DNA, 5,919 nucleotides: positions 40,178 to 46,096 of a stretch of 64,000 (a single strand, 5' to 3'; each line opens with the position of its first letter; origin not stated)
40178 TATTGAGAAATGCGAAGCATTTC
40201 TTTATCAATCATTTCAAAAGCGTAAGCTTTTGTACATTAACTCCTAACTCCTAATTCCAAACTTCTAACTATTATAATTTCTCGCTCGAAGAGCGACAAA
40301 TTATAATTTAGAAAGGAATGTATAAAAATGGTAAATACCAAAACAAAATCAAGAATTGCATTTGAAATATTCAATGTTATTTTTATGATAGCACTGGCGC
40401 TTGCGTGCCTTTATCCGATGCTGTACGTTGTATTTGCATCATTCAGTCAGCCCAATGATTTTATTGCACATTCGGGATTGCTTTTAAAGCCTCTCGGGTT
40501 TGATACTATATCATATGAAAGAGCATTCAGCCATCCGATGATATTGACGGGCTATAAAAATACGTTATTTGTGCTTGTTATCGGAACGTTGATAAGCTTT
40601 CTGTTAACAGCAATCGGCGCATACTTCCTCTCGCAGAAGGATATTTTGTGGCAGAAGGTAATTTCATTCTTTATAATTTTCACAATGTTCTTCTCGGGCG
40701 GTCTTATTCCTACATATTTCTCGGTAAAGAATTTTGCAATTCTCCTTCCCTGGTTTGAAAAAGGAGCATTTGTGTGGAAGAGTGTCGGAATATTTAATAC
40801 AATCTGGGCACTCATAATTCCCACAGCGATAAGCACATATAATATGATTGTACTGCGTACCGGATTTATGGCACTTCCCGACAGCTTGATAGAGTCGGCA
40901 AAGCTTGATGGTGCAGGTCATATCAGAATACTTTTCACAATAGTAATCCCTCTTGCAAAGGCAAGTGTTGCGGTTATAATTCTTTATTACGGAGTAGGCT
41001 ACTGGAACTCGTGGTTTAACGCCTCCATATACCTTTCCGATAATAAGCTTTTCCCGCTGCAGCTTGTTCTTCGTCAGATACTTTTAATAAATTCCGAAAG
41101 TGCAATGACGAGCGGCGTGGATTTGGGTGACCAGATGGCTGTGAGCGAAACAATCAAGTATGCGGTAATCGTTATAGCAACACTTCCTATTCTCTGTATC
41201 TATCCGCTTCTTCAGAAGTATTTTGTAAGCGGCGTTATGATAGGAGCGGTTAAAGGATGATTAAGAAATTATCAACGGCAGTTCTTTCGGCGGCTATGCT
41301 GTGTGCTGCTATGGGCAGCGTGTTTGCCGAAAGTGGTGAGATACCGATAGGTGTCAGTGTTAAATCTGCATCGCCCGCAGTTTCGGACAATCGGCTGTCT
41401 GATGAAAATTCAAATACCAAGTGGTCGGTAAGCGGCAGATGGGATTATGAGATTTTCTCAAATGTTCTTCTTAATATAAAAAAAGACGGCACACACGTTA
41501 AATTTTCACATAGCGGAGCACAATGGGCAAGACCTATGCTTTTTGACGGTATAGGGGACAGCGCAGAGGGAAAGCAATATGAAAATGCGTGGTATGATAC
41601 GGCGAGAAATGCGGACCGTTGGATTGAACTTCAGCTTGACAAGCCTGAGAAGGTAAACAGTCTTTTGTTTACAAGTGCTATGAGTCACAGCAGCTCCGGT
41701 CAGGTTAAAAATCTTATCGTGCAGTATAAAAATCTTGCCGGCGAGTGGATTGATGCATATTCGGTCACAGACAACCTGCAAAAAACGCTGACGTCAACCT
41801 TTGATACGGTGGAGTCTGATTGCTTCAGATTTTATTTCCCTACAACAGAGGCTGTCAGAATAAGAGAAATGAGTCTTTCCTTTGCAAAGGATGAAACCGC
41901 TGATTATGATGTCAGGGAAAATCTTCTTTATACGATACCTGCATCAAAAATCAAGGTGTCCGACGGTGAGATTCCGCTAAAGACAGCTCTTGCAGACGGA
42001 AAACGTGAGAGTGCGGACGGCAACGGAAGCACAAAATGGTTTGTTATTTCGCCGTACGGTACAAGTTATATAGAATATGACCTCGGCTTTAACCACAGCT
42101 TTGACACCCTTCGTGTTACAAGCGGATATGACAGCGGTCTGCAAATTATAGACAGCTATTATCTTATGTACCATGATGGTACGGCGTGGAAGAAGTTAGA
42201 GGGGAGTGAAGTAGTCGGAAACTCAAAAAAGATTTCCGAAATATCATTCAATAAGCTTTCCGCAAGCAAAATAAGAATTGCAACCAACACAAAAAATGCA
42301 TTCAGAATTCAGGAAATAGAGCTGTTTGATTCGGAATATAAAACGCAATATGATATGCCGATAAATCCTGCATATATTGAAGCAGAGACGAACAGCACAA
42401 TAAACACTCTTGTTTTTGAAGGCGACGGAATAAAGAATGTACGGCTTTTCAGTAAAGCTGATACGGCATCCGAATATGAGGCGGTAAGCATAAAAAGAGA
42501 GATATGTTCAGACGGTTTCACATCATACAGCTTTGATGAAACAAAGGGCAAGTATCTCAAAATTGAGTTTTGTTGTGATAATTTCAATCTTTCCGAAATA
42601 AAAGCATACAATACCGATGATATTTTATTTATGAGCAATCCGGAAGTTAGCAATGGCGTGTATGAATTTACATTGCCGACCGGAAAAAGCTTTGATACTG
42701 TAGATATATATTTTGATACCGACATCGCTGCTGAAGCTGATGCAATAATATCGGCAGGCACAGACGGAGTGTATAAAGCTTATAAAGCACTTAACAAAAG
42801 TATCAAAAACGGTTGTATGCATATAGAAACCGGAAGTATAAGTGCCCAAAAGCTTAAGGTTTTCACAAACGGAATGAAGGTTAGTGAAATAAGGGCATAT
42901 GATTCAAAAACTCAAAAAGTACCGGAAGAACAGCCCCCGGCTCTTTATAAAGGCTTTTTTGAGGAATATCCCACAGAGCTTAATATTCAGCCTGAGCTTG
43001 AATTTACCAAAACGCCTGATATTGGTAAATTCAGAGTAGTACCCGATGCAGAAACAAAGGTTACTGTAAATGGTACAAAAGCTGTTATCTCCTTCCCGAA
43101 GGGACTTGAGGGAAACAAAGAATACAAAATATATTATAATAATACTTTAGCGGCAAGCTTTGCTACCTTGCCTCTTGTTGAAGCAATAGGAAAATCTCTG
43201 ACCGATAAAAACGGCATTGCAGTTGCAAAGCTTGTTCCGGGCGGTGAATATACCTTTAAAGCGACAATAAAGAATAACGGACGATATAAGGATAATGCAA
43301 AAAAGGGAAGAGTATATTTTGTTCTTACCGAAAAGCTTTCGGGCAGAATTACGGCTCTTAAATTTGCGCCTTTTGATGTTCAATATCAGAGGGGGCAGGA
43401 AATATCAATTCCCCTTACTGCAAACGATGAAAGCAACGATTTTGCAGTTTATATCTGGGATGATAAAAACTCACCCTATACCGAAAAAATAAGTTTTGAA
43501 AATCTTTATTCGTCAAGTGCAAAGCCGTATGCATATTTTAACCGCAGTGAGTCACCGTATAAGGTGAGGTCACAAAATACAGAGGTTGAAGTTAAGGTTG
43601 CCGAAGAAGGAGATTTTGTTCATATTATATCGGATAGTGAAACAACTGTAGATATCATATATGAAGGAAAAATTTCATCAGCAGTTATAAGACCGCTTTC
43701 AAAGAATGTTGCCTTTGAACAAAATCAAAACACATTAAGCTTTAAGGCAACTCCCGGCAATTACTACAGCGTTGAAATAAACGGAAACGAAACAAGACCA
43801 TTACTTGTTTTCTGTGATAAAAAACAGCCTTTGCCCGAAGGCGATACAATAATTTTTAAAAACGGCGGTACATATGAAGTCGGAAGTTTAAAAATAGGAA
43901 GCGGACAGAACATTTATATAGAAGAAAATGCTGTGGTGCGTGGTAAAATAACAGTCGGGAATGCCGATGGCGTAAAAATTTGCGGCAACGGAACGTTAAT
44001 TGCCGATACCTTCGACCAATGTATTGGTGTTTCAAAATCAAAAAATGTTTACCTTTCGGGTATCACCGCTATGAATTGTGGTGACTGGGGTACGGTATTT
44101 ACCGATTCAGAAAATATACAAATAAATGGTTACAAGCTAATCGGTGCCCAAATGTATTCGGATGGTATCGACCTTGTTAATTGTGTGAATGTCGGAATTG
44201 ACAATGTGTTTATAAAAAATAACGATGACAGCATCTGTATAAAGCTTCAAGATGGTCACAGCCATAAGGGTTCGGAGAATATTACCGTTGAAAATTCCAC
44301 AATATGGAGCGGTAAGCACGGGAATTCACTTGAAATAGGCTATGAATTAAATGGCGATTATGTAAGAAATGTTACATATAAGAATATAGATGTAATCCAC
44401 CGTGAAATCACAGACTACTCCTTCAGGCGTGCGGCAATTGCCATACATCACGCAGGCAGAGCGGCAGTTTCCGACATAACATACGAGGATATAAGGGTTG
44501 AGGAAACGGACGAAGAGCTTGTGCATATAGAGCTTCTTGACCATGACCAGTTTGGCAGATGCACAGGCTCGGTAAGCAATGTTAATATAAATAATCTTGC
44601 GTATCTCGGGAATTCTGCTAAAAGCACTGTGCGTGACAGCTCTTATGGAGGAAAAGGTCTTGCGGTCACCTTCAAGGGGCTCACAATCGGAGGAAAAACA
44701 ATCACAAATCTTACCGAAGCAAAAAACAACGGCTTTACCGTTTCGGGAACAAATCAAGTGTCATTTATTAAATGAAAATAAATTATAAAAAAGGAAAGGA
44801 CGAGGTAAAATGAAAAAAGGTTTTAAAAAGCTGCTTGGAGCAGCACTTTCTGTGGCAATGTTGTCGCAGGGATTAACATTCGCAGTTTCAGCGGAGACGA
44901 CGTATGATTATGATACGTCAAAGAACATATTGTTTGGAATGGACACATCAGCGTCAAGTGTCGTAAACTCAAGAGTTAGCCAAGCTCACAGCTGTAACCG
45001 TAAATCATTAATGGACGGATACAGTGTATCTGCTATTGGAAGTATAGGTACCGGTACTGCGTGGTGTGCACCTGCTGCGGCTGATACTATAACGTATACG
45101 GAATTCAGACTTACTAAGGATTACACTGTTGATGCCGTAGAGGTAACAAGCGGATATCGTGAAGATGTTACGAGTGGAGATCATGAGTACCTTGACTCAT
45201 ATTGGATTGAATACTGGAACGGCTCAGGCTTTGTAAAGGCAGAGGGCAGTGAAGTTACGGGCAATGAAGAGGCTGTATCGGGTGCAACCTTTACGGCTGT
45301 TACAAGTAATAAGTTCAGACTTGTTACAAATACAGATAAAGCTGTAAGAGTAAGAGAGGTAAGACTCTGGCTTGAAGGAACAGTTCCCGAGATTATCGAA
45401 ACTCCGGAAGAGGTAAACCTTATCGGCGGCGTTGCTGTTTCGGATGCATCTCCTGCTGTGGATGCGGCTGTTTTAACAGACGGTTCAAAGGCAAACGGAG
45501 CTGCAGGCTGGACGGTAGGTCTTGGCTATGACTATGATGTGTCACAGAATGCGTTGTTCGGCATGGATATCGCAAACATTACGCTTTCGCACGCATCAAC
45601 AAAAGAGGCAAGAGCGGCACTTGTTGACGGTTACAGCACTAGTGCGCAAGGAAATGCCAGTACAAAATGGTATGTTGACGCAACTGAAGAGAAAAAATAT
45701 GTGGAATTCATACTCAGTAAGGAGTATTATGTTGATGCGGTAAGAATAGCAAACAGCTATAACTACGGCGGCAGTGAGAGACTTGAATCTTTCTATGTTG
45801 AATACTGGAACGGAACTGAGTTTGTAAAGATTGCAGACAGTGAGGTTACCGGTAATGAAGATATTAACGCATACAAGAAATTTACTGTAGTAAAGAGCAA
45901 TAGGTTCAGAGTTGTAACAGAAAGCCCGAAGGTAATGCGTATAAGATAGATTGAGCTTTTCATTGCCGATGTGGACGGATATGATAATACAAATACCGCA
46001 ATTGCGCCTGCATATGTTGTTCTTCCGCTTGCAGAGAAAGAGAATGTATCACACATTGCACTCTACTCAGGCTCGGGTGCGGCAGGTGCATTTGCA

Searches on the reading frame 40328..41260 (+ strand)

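Call 23: search_protein_families(library=pfam, proteins=[window:40328-41260:+], max_evalue=0.00001)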
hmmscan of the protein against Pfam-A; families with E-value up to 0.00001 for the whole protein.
window:40328-41260:+ (310 aa): 1 family
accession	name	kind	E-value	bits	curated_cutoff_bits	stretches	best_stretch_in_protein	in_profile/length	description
PF00528.27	BPD_transp_1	-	1.4e-06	28.6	26.4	0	106-303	14-182/184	Binding-protein-dependent transport system inner membrane component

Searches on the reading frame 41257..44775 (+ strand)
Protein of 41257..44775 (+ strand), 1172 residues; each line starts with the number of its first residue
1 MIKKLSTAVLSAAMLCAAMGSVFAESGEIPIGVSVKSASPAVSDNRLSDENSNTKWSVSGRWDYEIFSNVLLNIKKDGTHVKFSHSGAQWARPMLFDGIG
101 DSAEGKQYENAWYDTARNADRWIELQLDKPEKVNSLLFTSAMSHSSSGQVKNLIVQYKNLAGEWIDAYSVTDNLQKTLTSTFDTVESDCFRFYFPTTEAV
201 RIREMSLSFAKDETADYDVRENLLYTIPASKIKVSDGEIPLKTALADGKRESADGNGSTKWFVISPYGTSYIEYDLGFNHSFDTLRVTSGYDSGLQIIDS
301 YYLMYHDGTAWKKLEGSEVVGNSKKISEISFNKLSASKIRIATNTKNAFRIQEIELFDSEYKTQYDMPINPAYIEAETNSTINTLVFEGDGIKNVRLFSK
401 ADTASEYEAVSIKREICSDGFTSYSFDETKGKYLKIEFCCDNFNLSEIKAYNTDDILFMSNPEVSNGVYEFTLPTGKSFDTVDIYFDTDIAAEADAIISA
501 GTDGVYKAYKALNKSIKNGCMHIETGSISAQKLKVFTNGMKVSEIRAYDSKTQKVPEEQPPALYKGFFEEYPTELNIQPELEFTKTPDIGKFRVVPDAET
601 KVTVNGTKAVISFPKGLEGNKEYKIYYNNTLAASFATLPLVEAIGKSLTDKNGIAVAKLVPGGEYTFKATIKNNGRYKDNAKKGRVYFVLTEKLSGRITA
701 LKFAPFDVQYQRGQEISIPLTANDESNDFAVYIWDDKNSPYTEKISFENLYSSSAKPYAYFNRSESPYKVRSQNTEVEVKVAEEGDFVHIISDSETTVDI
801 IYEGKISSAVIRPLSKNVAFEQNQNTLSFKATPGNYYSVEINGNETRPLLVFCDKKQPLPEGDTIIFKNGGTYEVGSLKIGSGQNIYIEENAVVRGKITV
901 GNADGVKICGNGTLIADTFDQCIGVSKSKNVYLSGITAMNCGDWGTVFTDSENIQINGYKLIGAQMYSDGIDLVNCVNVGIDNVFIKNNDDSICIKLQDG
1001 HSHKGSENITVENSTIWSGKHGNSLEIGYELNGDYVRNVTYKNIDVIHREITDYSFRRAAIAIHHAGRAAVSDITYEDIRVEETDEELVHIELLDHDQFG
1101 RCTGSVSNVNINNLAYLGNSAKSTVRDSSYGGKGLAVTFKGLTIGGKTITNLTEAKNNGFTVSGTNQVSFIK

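Call 24: search_protein_families(library=pfam, proteins=[window:41257-44775:+], max_evalue=0.00001)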
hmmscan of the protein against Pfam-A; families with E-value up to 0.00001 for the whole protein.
window:41257-44775:+ (1172 aa): 3 families
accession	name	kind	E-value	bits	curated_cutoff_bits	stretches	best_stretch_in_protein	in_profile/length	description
PF00754.31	F5_F8_type_C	-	2.5e-16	60.4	28.2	2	250-345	15-114/127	F5/8 type C domain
PF22633.2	F5_F8_type_C_2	-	1.7e-13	51.4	27.8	0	110-187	9-86/91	NedA-like, galactose-binding domain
PF00295.23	Glyco_hydro_28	-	1.4e-11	44.5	22.9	1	914-1144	85-306/324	Glycosyl hydrolases family 28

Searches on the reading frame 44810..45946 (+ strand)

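Call 24: search_protein_families(library=pfam, proteins=[window:44810-45946:+], max_evalue=0.00001)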
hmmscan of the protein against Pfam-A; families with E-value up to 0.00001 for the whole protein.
window:44810-45946:+ (379 aa): 2 families
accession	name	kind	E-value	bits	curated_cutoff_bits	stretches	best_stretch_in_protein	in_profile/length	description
PF00754.31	F5_F8_type_C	-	2.6e-12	47.4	28.2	1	262-361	7-100/127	F5/8 type C domain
PF22633.2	F5_F8_type_C_2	-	2.3e-09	38.2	27.8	0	281-360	5-81/91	NedA-like, galactose-binding domain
